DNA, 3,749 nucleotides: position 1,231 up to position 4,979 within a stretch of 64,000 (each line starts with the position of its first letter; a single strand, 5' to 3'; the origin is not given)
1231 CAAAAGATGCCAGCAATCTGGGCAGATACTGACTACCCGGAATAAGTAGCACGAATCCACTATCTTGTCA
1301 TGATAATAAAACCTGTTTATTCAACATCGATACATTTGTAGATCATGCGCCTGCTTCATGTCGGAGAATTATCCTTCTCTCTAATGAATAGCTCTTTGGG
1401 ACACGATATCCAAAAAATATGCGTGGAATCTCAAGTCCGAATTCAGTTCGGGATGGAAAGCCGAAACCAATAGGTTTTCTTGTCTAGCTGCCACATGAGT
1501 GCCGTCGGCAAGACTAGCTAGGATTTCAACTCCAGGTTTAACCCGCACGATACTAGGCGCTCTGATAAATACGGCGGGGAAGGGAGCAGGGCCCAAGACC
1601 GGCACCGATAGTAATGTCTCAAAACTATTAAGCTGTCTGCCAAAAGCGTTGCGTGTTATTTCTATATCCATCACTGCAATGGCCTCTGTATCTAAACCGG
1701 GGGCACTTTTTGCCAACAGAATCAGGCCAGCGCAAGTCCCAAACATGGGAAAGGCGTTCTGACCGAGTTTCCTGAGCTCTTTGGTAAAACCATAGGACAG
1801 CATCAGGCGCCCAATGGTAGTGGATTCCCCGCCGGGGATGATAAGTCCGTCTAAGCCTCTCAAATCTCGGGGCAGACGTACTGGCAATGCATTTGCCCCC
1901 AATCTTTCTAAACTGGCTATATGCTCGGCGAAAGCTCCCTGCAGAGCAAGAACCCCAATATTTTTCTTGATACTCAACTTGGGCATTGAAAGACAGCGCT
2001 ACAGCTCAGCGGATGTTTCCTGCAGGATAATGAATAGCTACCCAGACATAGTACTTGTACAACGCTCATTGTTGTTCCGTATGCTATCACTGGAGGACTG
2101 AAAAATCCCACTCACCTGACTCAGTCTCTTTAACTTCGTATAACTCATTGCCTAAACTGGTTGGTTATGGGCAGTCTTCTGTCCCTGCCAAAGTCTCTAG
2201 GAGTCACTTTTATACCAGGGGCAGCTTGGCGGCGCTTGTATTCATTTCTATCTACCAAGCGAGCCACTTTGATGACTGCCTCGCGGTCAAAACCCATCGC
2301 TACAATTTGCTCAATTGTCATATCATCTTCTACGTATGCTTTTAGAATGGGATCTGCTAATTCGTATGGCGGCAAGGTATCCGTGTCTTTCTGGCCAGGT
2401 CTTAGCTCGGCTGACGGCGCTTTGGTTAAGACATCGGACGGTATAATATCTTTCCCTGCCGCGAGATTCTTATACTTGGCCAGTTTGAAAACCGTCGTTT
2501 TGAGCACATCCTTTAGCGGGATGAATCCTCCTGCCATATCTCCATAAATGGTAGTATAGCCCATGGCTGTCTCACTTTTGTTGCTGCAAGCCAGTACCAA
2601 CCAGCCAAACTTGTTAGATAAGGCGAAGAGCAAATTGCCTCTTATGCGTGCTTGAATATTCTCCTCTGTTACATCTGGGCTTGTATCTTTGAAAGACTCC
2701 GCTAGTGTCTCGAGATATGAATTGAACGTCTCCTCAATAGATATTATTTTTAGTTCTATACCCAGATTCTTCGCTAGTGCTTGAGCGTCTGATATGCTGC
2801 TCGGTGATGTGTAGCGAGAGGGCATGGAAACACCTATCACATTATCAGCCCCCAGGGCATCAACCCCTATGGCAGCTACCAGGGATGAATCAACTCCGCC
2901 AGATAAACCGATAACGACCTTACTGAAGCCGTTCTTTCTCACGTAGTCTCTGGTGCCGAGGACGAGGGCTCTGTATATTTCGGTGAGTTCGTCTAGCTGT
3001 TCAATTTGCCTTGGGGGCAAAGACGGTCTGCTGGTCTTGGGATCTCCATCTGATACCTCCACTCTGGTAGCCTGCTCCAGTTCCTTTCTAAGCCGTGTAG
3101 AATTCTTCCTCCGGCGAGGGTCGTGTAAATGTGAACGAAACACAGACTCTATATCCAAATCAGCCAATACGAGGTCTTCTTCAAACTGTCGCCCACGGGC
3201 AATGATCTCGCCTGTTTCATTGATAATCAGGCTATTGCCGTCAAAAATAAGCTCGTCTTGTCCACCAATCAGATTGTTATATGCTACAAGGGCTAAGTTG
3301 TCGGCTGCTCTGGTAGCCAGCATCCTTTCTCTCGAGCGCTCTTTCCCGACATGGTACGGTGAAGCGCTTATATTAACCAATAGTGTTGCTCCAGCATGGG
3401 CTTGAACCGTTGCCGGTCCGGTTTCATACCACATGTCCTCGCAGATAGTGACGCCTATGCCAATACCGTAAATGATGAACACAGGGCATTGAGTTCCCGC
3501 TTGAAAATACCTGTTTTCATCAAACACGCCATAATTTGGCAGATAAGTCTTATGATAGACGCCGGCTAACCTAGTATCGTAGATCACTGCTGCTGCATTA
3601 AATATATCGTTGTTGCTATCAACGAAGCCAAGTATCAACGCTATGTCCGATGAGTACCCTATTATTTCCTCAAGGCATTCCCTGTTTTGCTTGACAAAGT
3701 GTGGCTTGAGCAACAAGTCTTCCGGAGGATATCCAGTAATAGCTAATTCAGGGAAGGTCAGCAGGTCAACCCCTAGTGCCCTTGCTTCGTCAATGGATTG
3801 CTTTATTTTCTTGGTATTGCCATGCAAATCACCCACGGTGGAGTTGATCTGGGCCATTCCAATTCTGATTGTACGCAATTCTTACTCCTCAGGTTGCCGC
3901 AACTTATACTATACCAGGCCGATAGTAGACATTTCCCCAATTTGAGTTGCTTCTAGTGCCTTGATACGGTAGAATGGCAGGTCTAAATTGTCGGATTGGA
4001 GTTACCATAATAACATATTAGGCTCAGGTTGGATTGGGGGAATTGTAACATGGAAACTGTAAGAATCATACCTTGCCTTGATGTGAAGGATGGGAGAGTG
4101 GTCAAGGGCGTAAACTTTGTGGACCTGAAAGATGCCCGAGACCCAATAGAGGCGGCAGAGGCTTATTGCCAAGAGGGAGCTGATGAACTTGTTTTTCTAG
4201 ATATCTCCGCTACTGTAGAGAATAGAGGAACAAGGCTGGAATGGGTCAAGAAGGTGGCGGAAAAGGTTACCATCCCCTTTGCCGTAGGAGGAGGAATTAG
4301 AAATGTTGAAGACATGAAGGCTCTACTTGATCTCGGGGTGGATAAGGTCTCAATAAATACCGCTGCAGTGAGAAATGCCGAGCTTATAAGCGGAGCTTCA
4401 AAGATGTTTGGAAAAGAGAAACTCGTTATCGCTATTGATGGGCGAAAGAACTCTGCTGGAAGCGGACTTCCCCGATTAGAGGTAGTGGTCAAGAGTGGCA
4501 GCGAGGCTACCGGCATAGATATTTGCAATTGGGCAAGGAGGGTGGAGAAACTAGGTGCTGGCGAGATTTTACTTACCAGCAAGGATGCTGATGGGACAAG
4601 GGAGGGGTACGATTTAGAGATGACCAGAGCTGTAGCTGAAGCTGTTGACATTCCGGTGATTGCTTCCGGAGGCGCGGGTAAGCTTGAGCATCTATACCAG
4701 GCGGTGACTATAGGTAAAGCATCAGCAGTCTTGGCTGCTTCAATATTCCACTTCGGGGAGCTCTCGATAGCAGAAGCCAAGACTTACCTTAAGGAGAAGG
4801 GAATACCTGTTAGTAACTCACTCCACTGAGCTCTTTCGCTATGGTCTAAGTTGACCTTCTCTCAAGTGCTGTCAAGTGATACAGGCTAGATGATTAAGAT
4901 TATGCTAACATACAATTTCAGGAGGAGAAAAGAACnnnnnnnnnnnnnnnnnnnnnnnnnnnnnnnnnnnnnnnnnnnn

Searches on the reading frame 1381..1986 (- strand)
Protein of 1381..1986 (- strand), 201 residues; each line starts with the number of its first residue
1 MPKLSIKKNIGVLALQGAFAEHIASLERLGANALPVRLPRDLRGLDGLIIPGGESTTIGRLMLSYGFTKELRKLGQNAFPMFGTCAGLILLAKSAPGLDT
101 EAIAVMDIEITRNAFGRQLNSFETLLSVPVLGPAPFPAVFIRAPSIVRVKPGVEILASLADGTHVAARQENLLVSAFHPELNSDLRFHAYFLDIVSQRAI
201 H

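Call 44: search_protein_families(library=pfam, proteins=[window:1381-1986:-], max_evalue=0.00001)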
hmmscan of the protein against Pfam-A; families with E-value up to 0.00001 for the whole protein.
window:1381-1986:- (201 aa): 1 family
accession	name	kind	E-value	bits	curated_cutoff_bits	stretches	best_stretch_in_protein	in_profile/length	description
PF01174.25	SNO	-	2.2e-54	184.6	27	1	12-195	1-186/188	SNO glutamine amidotransferase family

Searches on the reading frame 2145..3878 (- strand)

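Call 44: search_protein_families(library=pfam, proteins=[window:2145-3878:-], max_evalue=0.00001)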
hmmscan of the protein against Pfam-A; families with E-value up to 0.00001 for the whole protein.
window:2145-3878:- (577 aa): 3 families
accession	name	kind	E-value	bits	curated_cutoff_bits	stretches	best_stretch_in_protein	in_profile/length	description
PF02540.23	NAD_synthase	-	2.2e-76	256.7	21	1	302-552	2-242/242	NAD synthase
PF00795.27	CN_hydrolase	-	4.2e-30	105.4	23.2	1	5-246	1-251/256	Carbon-nitrogen hydrolase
PF03054.22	tRNA_Me_trans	-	1.1e-06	28.9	20.6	1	320-388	2-79/202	tRNA methyl transferase HUP domain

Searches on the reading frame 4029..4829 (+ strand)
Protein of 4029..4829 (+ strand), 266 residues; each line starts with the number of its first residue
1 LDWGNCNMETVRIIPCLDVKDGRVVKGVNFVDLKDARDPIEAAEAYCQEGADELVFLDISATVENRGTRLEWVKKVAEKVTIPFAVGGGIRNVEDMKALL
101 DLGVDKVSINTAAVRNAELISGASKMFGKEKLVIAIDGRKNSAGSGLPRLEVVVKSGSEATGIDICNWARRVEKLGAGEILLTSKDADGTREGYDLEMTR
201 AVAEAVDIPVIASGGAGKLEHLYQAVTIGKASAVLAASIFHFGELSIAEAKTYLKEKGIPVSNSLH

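Call 44: search_protein_families(library=pfam, proteins=[window:4029-4829:+], max_evalue=0.00001)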
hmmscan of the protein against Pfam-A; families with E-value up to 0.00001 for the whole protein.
window:4029-4829:+ (266 aa): 5 families
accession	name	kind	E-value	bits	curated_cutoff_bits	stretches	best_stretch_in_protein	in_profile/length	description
PF00977.27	His_biosynth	-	7.1e-82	274.7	23.6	1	12-245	1-227/228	Histidine biosynthesis protein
PF01207.24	Dus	-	3e-10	40.2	20.4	1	34-122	135-226/311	Dihydrouridine synthase (Dus)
PF03060.21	NMO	-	1.7e-08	34.7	28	0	169-240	149-225/331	Nitronate monooxygenase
PF05690.20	ThiG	-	2.4e-08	34.1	23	0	71-126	165-220/247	Thiazole biosynthesis protein ThiG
PF02581.23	TMP-TENI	-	1e-06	28.7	27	0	45-110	110-177/180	Thiamine monophosphate synthase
